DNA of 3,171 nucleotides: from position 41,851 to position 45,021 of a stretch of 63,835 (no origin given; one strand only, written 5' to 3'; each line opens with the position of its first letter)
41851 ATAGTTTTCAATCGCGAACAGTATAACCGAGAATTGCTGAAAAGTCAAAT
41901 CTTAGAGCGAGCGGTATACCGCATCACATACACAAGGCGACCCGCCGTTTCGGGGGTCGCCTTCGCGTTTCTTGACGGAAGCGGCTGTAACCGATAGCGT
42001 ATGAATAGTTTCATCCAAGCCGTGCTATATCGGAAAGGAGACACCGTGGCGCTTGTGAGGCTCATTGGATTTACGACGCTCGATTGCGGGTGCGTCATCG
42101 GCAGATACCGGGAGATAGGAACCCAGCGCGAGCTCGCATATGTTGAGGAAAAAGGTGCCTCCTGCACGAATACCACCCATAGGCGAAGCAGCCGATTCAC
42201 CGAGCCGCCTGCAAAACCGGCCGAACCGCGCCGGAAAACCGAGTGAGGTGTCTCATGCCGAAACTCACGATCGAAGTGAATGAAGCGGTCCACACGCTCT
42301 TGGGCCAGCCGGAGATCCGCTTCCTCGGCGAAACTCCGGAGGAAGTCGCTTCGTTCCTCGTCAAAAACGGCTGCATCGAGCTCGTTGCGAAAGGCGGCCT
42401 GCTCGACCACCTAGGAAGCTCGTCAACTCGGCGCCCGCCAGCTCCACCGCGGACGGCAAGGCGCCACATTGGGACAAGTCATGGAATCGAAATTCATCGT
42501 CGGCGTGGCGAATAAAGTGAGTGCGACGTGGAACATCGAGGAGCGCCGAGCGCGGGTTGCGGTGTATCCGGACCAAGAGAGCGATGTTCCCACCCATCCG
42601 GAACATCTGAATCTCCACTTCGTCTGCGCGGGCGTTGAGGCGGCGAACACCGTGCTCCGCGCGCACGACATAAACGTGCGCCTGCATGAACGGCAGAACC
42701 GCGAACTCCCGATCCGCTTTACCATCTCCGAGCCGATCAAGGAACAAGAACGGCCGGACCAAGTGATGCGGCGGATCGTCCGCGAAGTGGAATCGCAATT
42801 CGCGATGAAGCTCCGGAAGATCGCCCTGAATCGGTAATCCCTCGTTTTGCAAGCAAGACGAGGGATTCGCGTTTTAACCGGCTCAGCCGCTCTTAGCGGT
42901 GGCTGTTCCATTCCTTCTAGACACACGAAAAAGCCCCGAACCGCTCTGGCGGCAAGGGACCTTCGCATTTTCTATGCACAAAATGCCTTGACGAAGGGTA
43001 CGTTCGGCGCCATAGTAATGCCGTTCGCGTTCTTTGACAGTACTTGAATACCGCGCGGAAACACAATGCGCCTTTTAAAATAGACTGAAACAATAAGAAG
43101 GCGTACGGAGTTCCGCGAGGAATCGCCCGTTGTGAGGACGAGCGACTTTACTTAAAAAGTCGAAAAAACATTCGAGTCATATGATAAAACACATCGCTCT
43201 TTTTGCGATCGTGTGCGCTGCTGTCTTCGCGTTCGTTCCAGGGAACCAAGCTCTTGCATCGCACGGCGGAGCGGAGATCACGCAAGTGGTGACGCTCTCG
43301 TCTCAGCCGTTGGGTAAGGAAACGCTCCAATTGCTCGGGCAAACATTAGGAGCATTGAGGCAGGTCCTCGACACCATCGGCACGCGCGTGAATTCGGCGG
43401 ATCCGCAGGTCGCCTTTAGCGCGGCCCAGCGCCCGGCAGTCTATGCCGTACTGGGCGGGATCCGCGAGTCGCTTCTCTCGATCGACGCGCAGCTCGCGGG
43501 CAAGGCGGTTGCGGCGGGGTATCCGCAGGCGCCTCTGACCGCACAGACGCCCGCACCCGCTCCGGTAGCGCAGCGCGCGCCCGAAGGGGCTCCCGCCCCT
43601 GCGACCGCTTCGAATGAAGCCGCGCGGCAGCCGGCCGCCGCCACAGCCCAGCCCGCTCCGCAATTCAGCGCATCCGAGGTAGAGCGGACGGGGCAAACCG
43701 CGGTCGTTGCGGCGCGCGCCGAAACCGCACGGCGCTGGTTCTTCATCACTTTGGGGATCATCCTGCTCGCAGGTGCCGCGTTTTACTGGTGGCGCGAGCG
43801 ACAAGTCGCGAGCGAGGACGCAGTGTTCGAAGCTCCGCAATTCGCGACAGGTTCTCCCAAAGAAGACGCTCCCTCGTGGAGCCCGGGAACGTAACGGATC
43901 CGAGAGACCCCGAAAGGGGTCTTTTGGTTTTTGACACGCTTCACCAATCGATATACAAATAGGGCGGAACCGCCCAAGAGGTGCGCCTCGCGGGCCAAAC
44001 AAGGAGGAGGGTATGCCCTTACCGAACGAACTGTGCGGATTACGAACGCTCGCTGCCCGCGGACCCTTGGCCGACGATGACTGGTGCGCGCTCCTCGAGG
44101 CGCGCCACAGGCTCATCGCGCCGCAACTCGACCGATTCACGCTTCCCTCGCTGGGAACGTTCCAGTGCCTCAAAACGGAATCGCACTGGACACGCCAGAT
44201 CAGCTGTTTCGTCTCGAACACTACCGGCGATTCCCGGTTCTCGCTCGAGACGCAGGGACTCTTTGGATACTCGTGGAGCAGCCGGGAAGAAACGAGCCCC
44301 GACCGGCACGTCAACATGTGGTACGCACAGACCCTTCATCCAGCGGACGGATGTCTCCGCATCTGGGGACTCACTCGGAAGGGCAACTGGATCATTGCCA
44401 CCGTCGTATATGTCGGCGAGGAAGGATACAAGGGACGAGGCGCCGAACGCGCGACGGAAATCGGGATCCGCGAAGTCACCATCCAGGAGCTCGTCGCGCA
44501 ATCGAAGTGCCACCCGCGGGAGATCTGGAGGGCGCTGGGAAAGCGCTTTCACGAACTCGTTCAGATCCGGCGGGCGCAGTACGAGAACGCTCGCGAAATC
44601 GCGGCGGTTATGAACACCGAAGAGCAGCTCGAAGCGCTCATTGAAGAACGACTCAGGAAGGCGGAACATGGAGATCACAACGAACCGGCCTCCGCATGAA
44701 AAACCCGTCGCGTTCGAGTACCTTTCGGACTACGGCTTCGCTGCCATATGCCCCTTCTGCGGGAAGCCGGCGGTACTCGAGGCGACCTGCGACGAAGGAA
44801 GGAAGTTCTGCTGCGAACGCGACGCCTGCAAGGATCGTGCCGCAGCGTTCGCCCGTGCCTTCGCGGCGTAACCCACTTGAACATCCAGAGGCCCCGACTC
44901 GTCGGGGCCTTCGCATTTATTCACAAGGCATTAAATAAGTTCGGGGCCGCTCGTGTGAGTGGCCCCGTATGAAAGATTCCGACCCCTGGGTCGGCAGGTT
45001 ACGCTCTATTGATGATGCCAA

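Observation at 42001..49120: Accessory island between ssrA and murB: phage/plasmid-type replication module plus orphan genes, with no integrase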

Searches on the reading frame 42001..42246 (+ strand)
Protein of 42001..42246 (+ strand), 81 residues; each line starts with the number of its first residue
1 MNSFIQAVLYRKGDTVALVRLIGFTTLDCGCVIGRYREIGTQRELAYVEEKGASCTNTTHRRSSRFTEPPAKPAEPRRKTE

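Call 4: search_protein_families(library=pfam, proteins=[window:42001-42246:+], max_evalue=0.1)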
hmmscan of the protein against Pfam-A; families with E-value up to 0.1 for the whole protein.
window:42001-42246:+ (81 aa): 0 families

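Call 5: search_protein_families(library=phrogs, proteins=[window:42001-42246:+], max_evalue=0.1)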
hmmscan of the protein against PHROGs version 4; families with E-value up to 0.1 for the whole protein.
window:42001-42246:+ (81 aa): 0 families

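Call 6: search_protein_families(library=padloc, proteins=[window:42001-42246:+], max_evalue=0.1)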
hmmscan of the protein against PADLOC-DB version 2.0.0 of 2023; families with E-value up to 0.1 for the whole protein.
window:42001-42246:+ (81 aa): 0 families

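Call 7: search_protein_families(library=ncbifam, proteins=[window:42001-42246:+], max_evalue=0.1)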
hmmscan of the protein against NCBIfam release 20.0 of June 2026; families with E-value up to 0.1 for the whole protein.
window:42001-42246:+ (81 aa): 1 family
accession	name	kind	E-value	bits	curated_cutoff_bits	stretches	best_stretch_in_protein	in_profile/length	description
TIGR01501.1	MthylAspMutase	equivalog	0.064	13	135.8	1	2-49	42-89/134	methylaspartate mutase subunit S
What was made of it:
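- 42001..42246 (+): g1, a doubtful small ORF. An alternative GTG start at 42047 has an AAGGAG ribosome-binding site. No family hit (calls 4-7).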

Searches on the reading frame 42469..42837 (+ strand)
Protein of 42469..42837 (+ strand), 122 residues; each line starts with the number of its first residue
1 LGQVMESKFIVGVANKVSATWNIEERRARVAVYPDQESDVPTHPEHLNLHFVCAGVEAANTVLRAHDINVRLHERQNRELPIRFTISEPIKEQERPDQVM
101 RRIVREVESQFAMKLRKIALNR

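Call 4: search_protein_families(library=pfam, proteins=[window:42469-42837:+], max_evalue=0.1)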
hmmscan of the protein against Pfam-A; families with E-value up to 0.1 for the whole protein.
window:42469-42837:+ (122 aa): 0 families

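Call 5: search_protein_families(library=phrogs, proteins=[window:42469-42837:+], max_evalue=0.1)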
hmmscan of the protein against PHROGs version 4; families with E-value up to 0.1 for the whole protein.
window:42469-42837:+ (122 aa): 0 families

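Call 6: search_protein_families(library=padloc, proteins=[window:42469-42837:+], max_evalue=0.1)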
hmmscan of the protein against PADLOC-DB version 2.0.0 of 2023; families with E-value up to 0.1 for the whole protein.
window:42469-42837:+ (122 aa): 0 families

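Call 7: search_protein_families(library=ncbifam, proteins=[window:42469-42837:+], max_evalue=0.1)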
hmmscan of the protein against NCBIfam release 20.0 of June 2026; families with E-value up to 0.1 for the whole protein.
window:42469-42837:+ (122 aa): 1 family
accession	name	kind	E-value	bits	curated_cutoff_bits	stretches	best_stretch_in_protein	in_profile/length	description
NF007783.0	PRK10474.1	equivalog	0.0035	17.6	135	1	52-106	50-101/106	PTS fructose-like transporter subunit IIB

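Call 80: find_related_loci(query=window:42469-42837:+, collection=viral_contigs, flank=6000)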
Query window:42469-42837:+ (122 aa) in viral_contigs; peptide patterns used: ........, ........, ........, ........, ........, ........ (x = any residue, [..] = any of these).
4 stretches matched a pattern, but none encodes a relative of the query by tblastn (E <= 1e-3).
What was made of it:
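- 42469..42837 (+): g3, a protein of 118-122 aa of unknown function, followed by a hairpin at 42829-42874. No homologue in IMG/VR (call 80).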

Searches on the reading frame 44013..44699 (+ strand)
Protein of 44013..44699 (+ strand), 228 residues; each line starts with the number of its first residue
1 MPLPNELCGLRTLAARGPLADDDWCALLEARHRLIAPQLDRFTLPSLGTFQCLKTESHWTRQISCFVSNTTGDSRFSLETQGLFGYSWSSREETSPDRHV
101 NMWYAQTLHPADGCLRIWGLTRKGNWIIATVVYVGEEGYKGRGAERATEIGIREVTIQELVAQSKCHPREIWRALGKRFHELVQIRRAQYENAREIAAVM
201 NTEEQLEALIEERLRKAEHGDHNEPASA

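Call 4: search_protein_families(library=pfam, proteins=[window:44013-44699:+], max_evalue=0.1)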
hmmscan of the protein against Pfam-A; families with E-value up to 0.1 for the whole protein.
window:44013-44699:+ (228 aa): 0 families

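Call 5: search_protein_families(library=phrogs, proteins=[window:44013-44699:+], max_evalue=0.1)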
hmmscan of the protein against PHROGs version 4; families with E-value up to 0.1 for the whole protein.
window:44013-44699:+ (228 aa): 0 families

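Call 6: search_protein_families(library=padloc, proteins=[window:44013-44699:+], max_evalue=0.1)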
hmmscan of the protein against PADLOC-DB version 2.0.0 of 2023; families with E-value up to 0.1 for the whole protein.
window:44013-44699:+ (228 aa): 0 families

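Call 7: search_protein_families(library=ncbifam, proteins=[window:44013-44699:+], max_evalue=0.1)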
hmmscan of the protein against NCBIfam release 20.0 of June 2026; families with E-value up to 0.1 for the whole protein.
window:44013-44699:+ (228 aa): 1 family
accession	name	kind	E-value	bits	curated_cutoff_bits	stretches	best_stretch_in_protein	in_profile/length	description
NF004170.0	PRK05638.1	equivalog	0.028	13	421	1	119-180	339-399/442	threonine synthase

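Call 48: search_protein_representatives(protein=window:44013-44699:+)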
Query: 228 residues. Proteins with E-value up to 0.001 (for the whole library): 266; up to 1e-10: 120; up to 1e-30: 10. The best 150 are listed.
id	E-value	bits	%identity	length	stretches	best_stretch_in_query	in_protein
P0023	5.5e-154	526.8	100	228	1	1-228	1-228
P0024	2.7e-49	184.2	48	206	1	9-210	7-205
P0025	7.8e-40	153.3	55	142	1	75-205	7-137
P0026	6.0e-38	147.1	41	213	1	9-218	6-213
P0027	9.1e-37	143.2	42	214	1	5-207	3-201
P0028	1.3e-35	139.4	41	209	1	10-205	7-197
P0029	2.6e-34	135.2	35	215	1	9-207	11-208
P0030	1.2e-33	133.0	42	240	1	16-206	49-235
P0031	2.3e-32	128.8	40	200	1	9-210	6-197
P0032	1.0e-31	126.7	42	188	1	1-207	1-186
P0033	3.6e-30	121.7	40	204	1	8-211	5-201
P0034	8.1e-30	120.5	36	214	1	9-206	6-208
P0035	3.6e-29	118.4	36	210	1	9-214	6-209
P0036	3.8e-29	118.3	37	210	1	6-205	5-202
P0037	4.1e-29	118.2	36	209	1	9-204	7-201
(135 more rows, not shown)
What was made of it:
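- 44013..44699 (+): g5, a member of an uncharacterised family of proteins of about 210 aa. It is not an orphan. 266 representative clusters at E <= 1e-3, 120 at <= 1e-10 (call 48).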

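Call 51: list_cluster_members(proteins=[P0024, P0026, P0027, P0028, P0029, P0030, P0031, P0033, P0034, P0035])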
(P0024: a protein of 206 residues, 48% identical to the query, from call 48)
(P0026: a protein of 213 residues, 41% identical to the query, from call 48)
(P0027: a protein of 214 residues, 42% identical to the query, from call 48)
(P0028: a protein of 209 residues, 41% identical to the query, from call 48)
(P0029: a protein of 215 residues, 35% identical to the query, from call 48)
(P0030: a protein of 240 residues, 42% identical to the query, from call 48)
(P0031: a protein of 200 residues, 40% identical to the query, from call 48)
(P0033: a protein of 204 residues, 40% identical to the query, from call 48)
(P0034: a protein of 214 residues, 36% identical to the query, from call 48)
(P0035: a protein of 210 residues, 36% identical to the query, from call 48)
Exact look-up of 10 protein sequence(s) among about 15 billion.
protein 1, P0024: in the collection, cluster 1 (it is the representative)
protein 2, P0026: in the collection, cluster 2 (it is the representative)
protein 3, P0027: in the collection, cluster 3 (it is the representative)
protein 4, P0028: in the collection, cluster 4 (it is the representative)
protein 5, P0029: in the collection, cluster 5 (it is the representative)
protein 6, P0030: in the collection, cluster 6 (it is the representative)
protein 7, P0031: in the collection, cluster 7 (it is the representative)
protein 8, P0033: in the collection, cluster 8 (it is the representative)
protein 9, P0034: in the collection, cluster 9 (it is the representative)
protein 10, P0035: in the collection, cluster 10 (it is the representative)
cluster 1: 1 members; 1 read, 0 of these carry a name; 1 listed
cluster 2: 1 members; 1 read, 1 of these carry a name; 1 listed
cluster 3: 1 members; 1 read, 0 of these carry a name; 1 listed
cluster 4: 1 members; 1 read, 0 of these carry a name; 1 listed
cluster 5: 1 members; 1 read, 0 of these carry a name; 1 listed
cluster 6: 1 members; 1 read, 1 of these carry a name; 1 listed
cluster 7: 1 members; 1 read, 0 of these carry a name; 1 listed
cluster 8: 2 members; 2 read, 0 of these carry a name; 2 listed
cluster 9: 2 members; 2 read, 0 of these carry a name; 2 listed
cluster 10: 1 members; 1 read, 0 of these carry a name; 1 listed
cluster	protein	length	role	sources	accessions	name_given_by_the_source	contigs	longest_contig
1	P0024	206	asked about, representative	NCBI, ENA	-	-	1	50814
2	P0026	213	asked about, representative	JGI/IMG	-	hypothetical protein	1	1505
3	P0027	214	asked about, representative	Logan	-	-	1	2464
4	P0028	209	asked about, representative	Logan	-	-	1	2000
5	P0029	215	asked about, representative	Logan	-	-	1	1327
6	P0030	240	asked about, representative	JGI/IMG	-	hypothetical protein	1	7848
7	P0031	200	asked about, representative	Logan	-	-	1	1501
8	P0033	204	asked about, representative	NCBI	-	-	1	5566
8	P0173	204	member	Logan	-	-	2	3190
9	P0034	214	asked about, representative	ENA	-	-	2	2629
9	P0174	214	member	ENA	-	-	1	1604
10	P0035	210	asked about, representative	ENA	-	-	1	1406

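Call 52: find_encoding_contigs(protein=P0024, flank=8000)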
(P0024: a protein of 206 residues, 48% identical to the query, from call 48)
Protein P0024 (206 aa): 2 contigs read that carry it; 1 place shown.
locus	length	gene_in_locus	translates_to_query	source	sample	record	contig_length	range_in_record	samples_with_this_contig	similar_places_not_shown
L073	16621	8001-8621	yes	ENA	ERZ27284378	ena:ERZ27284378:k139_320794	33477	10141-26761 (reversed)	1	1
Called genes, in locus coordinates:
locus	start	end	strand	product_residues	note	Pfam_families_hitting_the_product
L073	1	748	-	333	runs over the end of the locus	PF11969:DcpS_C (faint), PF01230:HIT (faint), PF16268:DUF4921, PF02744:GalP_UDP_tr_C (weak)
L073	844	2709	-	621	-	PF03717:PBP_dimer, PF21922:PBP_dimer_2 (faint), PF00905:Transpeptidase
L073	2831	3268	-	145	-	-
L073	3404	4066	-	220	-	PF04085:MreC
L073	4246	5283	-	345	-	PF06723:MreB_Mbl, PF00022:Actin, PF11104:PilM_2 (faint), PF00012:HSP70, PF14450:FtsA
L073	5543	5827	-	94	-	-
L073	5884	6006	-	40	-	-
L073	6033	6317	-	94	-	PF12840:HTH_20 (weak), PF25212:HVO_A0114, PF01047:MarR (weak)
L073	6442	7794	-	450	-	PF00587:tRNA-synt_2b, PF03129:HGTP_anticodon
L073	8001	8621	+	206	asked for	-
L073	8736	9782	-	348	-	PF00953:Glycos_transf_4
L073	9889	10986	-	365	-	PF00768:Peptidase_S11, PF13354:Beta-lactamase2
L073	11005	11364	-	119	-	-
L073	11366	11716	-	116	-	PF18924:DUF5674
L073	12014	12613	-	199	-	PF04079:SMC_ScpB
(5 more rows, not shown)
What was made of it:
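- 44013..44699 (+): The closest relative (48% identity) is a single chromosomal gene between a tRNA synthetase gene and mraY (call 52).
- The g5 family is large and its closest relative is a stand-alone chromosomal gene (calls 48, 52).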

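Call 65: search_dna_similar(query=window:44013-44699:+, collection=phages, mode=protein, max_rows=8, max_evalue=0.001)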
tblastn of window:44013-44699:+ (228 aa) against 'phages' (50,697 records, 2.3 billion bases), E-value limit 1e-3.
No match.

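Call 72: search_solved_structures(query=A5, max_evalue=10)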
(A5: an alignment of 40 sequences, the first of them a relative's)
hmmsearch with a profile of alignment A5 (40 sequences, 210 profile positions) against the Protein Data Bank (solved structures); distinct sequences matched with E-value up to 10: 5.
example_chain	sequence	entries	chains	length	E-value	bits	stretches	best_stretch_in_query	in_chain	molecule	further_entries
6n4v_Af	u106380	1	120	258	0.0016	21.1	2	157-206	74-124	Coat protein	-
7dmf_A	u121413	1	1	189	0.29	13.7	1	133-196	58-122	Designed protein EXTD-3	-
2qud_A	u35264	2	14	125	0.9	12.1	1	137-206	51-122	Coat protein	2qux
1dwn_A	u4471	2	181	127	0.95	12.1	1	157-206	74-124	PHAGE COAT PROTEIN | Capsid protein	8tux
8amz_P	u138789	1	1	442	4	10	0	23-59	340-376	PCI domain-containing protein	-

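Call 73: search_protein_families(library=pfam, alignment_id=A5, max_evalue=0.1)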
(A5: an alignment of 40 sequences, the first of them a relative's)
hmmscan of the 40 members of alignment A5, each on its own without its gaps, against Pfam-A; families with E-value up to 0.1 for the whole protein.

A. member 1, P0023 (228 aa): 0 families

B. families by the number of members that match (of 40 scanned): 12 families
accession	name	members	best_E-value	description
PF11157.13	DUF2937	1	0.002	Protein of unknown function (DUF2937)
PF11728.13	ArAE_1_C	1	0.0053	Putative aromatic acid exporter C-terminal domain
PF10404.14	BHD_2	1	0.018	Rad4 beta-hairpin domain 2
PF12550.13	GCR1_C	1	0.02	Transcriptional activator of glycolytic enzymes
PF14088.11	DUF4268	1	0.023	Domain of unknown function (DUF4268)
PF10173.14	Mit_KHE1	1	0.034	Mitochondrial K+-H+ exchange-related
PF14836.12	Ubiquitin_3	1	0.051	Ubiquitin-like domain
PF02023.22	SCAN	1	0.056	SCAN domain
PF19955.5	EAD1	1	0.081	Effector-associated domain 1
PF13624.11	SurA_N_3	1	0.089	SurA-like N-terminal domain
PF21796.3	Cac1_C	1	0.094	Chromatin assembly factor 1 subunit Cac1, C-terminal domain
PF08778.15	HIF-1a_CTAD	1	0.095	HIF-1 alpha C terminal transactivation domain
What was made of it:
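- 44013..44699 (+): No Pfam or PDB match (calls 72, 73).
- Tried and rejected: The g5 family profile gave no Pfam hit and only a marginal, probably spurious match to a phage coat protein (E 0.0016) (calls 72, 73).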

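Call 82: find_related_loci(query=window:44013-44699:+, collection=viral_contigs, flank=6000)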
Query window:44013-44699:+ (228 aa) in viral_contigs; peptide patterns used: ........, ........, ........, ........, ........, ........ (x = any residue, [..] = any of these).
2 stretches matched a pattern, but none encodes a relative of the query by tblastn (E <= 1e-3).

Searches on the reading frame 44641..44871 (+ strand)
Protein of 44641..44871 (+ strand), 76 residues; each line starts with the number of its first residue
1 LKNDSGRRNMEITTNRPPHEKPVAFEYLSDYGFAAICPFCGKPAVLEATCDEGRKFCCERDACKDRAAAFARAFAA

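Call 4: search_protein_families(library=pfam, proteins=[window:44641-44871:+], max_evalue=0.1)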
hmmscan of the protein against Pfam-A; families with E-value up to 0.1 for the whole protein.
window:44641-44871:+ (76 aa): 2 families
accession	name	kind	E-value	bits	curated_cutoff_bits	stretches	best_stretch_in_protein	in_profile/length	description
PF14354.12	Lar_restr_allev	-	0.037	14.7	28.6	1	37-65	6-33/58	Restriction alleviation protein Lar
PF18508.7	zf_C2H2_13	-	0.074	13.1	26.5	0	36-57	19-40/42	Zinc finger domain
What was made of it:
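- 44641..44871 (+): g6, a Cys-rich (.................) small ORF that overlaps the end of g5. It is called as 67 aa. Sub-threshold Lar_restr_allev hit, E 0.037 (call 4).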

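Call 5: search_protein_families(library=phrogs, proteins=[window:44641-44871:+], max_evalue=0.1)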
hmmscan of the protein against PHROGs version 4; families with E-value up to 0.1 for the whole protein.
window:44641-44871:+ (76 aa): 1 family
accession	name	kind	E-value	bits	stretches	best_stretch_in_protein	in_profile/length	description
phrog_8162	-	unknown function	0.027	15.7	1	31-71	52-91/106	-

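Call 6: search_protein_families(library=padloc, proteins=[window:44641-44871:+], max_evalue=0.1)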
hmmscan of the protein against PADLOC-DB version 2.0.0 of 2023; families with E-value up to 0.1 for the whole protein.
window:44641-44871:+ (76 aa): 0 families

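Call 7: search_protein_families(library=ncbifam, proteins=[window:44641-44871:+], max_evalue=0.1)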
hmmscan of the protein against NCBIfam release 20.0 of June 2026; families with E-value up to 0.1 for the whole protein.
window:44641-44871:+ (76 aa): 1 family
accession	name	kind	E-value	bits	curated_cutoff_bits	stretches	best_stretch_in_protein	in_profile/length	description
NF008895.0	PRK11924.3-2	equivalog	0.012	15.6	259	1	19-74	50-103/140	RNA polymerase sigma factor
